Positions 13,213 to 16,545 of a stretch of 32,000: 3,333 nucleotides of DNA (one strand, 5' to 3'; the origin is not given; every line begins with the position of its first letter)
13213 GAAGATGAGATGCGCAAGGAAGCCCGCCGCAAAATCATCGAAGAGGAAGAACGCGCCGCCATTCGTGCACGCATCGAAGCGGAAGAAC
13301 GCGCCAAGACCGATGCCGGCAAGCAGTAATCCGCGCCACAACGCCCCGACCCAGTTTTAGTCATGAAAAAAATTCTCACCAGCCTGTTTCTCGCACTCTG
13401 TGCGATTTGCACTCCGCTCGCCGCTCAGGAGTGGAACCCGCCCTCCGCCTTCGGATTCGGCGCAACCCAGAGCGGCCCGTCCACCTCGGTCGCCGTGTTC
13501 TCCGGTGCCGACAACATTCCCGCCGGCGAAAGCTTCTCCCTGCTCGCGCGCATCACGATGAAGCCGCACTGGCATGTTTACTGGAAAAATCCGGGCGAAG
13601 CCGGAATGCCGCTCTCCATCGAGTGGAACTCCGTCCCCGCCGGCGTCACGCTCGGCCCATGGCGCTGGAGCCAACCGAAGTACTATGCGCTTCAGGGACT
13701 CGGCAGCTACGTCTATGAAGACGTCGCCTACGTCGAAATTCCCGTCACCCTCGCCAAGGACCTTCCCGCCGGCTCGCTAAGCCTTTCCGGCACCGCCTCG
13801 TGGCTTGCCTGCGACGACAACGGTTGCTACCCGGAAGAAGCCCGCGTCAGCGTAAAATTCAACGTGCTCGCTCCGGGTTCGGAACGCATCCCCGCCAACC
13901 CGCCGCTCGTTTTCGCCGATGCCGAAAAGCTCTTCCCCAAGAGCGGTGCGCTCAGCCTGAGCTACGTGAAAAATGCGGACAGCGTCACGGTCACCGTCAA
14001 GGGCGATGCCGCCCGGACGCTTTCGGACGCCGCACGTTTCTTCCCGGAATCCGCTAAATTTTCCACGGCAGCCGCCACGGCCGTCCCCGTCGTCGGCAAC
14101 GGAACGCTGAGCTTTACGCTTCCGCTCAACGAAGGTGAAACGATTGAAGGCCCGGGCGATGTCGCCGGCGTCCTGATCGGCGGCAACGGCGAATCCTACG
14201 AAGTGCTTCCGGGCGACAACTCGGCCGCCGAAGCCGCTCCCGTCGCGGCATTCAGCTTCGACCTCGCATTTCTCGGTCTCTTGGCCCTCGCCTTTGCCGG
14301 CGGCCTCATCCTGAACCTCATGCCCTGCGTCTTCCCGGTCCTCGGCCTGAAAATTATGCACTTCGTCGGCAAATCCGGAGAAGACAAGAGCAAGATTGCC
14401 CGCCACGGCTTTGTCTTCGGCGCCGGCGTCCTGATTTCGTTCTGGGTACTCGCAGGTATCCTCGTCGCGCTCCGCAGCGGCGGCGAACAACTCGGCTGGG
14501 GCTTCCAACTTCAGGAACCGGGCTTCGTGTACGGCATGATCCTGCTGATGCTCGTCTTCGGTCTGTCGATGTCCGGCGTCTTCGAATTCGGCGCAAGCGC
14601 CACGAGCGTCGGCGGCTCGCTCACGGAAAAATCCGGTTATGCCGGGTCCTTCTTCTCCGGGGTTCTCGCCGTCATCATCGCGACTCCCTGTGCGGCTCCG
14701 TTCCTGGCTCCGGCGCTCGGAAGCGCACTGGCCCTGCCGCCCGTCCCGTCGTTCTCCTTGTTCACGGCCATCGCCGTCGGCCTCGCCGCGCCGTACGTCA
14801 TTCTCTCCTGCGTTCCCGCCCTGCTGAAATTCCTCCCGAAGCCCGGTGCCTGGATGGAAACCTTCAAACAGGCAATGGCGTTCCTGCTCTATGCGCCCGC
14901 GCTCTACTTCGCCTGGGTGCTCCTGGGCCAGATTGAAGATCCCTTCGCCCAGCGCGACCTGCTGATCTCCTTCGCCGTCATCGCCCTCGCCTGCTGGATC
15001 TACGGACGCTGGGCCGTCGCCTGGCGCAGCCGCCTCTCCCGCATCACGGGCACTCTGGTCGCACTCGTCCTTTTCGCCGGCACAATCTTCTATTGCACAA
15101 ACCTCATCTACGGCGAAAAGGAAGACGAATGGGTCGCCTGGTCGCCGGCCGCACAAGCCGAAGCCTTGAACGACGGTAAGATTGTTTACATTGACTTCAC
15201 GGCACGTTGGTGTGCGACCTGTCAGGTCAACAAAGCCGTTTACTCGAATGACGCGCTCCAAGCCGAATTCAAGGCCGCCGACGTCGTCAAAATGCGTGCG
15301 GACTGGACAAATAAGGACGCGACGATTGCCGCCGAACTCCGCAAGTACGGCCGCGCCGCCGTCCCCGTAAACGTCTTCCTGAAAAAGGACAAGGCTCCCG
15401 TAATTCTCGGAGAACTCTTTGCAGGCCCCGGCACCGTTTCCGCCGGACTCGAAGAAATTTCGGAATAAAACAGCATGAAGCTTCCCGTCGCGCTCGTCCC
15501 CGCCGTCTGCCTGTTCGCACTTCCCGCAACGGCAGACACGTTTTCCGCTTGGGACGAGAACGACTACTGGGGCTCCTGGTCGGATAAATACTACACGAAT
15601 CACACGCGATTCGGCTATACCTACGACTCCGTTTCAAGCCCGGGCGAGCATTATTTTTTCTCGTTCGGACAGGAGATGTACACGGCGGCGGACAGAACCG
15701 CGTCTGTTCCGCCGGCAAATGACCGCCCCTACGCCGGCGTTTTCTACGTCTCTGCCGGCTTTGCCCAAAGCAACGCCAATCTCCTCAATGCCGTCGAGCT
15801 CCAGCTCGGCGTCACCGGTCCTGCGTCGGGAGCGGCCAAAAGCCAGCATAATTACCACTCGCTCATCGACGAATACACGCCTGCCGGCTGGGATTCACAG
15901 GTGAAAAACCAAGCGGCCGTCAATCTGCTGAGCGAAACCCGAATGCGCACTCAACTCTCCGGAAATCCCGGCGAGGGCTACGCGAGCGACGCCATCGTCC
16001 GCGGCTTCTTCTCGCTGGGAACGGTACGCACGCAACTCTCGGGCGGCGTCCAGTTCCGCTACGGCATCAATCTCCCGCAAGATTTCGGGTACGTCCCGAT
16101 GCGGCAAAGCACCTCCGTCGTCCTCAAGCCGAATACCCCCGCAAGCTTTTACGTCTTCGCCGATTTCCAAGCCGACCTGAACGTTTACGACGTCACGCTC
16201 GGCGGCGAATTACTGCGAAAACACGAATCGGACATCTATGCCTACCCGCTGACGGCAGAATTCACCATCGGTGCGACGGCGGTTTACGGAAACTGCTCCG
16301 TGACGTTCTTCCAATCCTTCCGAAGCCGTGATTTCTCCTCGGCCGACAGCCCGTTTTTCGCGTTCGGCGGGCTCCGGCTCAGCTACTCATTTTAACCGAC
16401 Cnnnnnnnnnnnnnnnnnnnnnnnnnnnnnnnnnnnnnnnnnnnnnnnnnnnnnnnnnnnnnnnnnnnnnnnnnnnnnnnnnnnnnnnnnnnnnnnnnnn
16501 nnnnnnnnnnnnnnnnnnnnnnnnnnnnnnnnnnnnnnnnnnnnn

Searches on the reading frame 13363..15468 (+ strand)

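Call 15: search_protein_families(library=pfam, proteins=[window:13363-15468:+], max_evalue=0.01)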
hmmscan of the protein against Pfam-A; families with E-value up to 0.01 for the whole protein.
window:13363-15468:+ (701 aa): 6 families
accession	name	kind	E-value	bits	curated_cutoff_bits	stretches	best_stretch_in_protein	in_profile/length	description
PF11412.14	DsbD_N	-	5.2e-15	56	25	1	54-163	16-115/119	Thiol:disulfide interchange protein DsbD, N-terminal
PF02683.22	DsbD_TM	-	3e-14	53.3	27.1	1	306-516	4-214/219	Cytochrome C biogenesis protein transmembrane domain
PF13899.12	Thioredoxin_7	-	1.7e-13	50.9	27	1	589-674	1-82/83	Thioredoxin-like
PF03190.21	Thioredox_DsbH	-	5.2e-05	23.7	27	1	589-687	21-123/163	Protein of unknown function, DUF255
PF00085.26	Thioredoxin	-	0.00098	19.5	23.5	1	600-649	12-61/103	Thioredoxin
PF13098.12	Thioredoxin_2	-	0.002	18.9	27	1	603-676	3-85/104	Thioredoxin-like domain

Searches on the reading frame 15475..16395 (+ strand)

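Call 15: search_protein_families(library=pfam, proteins=[window:15475-16395:+], max_evalue=0.01)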
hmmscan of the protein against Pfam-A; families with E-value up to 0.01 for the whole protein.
window:15475-16395:+ (306 aa): 1 family
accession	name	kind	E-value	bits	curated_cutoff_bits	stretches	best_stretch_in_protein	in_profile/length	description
PF09982.15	LpxR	-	5.5e-65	219.9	26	1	9-306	3-323/323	Outer membrane protein LpxR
